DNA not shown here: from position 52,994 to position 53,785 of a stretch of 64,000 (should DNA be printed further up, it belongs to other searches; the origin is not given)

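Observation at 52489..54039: Element cargo: a Rap1a/Tai4-like secreted protein co-oriented with two unknown membrane proteins, a candidate envelope-protection or exclusion module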

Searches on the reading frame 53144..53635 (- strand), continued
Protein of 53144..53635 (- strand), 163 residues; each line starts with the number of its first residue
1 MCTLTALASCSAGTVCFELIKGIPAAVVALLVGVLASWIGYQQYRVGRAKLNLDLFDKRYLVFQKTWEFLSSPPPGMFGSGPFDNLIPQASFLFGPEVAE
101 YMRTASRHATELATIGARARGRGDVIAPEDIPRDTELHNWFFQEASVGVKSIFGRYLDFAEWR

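Call 82: search_protein_families(library=pfam, alignment_id=A6, max_evalue=0.00001)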
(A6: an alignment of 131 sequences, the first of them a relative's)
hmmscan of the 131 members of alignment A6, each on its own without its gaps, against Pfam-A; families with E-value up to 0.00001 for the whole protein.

A. member 1, L002:2070-2744:- (225 aa): 1 family
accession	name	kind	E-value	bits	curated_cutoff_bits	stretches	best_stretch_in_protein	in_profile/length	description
PF03401.19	TctC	-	5.8e-40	138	27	1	67-210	2-144/274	Tripartite tricarboxylate transporter family receptor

B. families by the number of members that match (of 131 scanned): 116 families (the first 25 are shown)
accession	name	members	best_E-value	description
PF00589.27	Phage_integrase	3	6.6e-35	Phage integrase family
PF01925.25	TauE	2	3e-55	Sulfite exporter TauE/SafE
PF00005.33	ABC_tran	2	3.5e-34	ABC transporter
PF13472.12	Lipase_GDSL_2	2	9.6e-27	GDSL-like Lipase/Acylhydrolase family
PF13304.12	AAA_21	2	1.3e-14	AAA domain, putative AbiEii toxin, Type IV TA system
PF13545.12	HTH_Crp_2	2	1.2e-12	Crp-like helix-turn-helix domain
PF02547.20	Queuosine_synth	1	1.3e-131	Queuosine biosynthesis protein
PF01409.25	tRNA-synt_2d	1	1.1e-96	tRNA synthetases class II core domain (F)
PF08411.15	Exonuc_X-T_C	1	2.8e-87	Exonuclease C-terminal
PF05982.17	Sbt_1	1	3e-85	Na+-dependent bicarbonate transporter superfamily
PF01874.21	CitG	1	3.8e-75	ATP:dephospho-CoA triphosphoribosyl transferase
PF00202.27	Aminotran_3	1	3.9e-75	Aminotransferase class-III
PF05013.17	FGase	1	2.2e-72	N-formylglutamate amidohydrolase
PF08543.17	Phos_pyr_kin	1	2e-71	Phosphomethylpyrimidine kinase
PF22422.2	MGH1-like_GH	1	2.5e-70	Mannosylglycerate hydrolase MGH1-like glycoside hydrolase domain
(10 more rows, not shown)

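Call 100: search_protein_families(library=ncbifam, alignment_id=A1, max_evalue=1)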
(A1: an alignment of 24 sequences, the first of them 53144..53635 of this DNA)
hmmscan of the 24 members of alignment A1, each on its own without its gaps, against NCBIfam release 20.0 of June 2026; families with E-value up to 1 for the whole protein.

A. member 1, window:53144-53635:- (163 aa): 1 family
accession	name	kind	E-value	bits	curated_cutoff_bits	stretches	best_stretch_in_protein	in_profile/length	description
NF033634.1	SLATT_1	domain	0.028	14.4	41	1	4-45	38-78/132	SLATT domain-containing protein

B. families by the number of members that match (of 24 scanned): 10 families
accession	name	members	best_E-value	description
NF003614.0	PRK05257.3-5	3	0.02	malate:quinone oxidoreductase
NF033634.1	SLATT_1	2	0.028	SLATT domain-containing protein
NF006102.0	PRK08256.1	2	0.092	lipid-transfer protein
NF007328.0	PRK09814.3-2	1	0.0076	beta-1,6-galactofuranosyltransferase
NF008032.0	PRK10764.1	1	0.041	dicarboxylate transporter/tellurite-resistance protein TehA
NF007327.0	PRK09814.3-1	1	0.052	beta-1,6-galactofuranosyltransferase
TIGR03112.1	6_pyr_pter_rel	1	0.075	6-pyruvoyl tetrahydropterin synthase-related domain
NF040932.1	ABC_arch_GlcU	1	0.11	glucose ABC transporter permease GlcU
NF010675.0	PRK14072.1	1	0.14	diphosphate--fructose-6-phosphate 1-phosphotransferase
TIGR04126.1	PGF_CTERM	1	0.81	PGF-CTERM sorting domain-containing protein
